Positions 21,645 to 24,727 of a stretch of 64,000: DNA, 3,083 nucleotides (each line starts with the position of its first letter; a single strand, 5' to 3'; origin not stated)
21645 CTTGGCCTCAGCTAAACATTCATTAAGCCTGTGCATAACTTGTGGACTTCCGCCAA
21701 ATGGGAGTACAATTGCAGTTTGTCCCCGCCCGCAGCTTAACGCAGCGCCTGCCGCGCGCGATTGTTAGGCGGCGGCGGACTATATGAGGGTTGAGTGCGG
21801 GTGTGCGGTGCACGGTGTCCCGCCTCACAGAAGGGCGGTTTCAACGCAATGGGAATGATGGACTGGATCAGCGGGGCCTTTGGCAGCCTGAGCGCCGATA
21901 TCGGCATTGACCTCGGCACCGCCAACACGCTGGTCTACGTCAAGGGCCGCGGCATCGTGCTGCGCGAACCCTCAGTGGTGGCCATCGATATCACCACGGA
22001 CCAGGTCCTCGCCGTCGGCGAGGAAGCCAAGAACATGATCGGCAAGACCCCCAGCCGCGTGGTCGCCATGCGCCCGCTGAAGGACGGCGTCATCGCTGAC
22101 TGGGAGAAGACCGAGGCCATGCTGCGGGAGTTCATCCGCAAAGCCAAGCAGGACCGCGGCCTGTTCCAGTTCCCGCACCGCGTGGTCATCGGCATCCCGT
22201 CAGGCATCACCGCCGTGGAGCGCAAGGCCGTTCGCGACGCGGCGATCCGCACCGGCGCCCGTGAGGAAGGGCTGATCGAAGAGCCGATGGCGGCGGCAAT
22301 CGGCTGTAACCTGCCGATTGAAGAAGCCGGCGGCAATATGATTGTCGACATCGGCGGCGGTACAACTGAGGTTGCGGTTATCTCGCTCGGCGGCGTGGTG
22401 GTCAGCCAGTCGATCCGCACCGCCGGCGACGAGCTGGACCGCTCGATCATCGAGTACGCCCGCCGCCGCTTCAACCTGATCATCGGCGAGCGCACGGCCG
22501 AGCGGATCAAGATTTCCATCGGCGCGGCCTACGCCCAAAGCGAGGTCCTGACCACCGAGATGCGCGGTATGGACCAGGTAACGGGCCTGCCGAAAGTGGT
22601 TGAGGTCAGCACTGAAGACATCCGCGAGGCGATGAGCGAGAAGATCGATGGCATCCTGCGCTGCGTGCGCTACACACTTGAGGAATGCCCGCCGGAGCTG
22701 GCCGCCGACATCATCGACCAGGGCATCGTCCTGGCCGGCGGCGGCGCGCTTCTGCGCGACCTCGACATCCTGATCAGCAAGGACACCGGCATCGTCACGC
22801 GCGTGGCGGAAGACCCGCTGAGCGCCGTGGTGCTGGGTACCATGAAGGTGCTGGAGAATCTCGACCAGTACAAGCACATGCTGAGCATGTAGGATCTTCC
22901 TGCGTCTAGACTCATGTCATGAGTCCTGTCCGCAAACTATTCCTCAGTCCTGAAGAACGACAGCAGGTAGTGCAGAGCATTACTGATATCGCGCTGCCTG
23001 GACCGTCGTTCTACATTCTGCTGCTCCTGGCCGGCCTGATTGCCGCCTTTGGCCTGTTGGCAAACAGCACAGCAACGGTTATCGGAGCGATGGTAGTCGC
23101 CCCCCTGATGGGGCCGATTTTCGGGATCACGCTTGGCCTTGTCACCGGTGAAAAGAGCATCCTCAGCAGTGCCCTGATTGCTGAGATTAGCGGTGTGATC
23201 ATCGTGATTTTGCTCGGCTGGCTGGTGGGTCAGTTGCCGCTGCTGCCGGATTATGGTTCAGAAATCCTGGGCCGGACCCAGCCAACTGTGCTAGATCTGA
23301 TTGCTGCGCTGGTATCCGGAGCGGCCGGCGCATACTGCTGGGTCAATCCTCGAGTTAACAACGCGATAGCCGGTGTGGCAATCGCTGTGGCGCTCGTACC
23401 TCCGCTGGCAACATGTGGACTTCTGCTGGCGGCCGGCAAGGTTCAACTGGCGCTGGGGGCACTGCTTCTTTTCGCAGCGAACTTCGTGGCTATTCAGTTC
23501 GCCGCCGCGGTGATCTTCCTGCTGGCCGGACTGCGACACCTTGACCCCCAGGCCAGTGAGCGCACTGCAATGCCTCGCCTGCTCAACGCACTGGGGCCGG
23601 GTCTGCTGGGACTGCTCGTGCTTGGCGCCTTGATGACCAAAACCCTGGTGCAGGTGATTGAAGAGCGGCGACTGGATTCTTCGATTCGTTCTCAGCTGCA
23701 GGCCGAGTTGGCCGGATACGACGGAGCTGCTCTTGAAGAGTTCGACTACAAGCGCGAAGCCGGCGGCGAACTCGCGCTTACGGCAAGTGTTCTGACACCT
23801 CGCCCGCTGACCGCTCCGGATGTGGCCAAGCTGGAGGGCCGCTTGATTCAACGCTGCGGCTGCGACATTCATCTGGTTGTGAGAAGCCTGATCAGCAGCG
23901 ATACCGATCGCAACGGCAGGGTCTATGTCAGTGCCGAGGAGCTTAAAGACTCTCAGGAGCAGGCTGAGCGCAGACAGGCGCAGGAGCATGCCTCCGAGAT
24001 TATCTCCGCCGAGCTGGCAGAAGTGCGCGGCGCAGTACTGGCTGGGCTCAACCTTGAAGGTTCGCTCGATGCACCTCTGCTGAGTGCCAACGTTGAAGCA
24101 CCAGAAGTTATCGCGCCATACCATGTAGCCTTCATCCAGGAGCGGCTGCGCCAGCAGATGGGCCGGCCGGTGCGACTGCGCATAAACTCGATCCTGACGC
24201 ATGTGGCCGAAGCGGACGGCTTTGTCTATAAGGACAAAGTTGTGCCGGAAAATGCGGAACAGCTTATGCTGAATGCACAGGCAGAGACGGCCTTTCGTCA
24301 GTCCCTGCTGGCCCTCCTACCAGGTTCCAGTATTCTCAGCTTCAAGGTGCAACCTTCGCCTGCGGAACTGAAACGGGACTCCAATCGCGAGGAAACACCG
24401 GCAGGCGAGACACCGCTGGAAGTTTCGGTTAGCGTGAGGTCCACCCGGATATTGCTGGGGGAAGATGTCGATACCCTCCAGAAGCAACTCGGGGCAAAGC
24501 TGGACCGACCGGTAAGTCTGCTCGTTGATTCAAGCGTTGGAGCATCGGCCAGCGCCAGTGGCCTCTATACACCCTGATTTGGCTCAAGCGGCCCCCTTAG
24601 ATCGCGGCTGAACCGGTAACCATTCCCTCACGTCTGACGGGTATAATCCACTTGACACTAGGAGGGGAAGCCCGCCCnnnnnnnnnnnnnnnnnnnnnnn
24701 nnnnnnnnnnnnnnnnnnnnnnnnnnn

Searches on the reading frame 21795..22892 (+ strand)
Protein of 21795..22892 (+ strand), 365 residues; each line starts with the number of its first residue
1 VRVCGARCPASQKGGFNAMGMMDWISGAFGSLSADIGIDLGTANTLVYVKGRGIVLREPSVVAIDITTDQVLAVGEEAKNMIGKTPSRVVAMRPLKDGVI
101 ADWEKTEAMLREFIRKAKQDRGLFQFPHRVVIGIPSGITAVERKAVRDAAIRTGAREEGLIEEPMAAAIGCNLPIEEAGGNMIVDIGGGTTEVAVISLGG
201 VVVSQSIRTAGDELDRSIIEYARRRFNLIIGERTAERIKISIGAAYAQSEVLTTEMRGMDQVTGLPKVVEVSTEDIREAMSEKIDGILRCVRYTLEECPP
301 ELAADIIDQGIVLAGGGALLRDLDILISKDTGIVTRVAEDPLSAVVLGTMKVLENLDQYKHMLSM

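Call 38: search_protein_families(library=pfam, proteins=[window:21795-22892:+], max_evalue=0.001)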
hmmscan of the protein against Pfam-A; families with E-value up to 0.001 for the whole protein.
window:21795-22892:+ (365 aa): 5 families
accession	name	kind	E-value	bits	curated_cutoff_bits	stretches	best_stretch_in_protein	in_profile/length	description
PF06723.19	MreB_Mbl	-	1.4e-137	458.4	27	1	34-360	2-326/327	MreB/Mbl protein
PF00012.26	HSP70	-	1.2e-09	37.4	20.6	1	129-227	135-239/599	Hsp70 protein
PF00022.25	Actin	-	2.1e-09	36.9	27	1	71-225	45-190/410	Actin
PF14450.12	FtsA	-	3.9e-09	37.4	31.8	1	183-340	2-112/127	Cell division protein FtsA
PF11104.14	PilM_2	-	0.0002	20.8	27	0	310-342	277-308/340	Type IV pilus assembly protein PilM;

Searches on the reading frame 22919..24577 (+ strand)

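Call 38: search_protein_families(library=pfam, proteins=[window:22919-24577:+], max_evalue=0.001)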
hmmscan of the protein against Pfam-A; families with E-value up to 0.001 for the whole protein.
window:22919-24577:+ (552 aa): 1 family
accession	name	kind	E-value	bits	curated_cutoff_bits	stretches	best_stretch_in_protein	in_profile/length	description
PF04087.19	DUF389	-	1.6e-37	129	23.9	1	58-193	1-136/137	Domain of unknown function (DUF389)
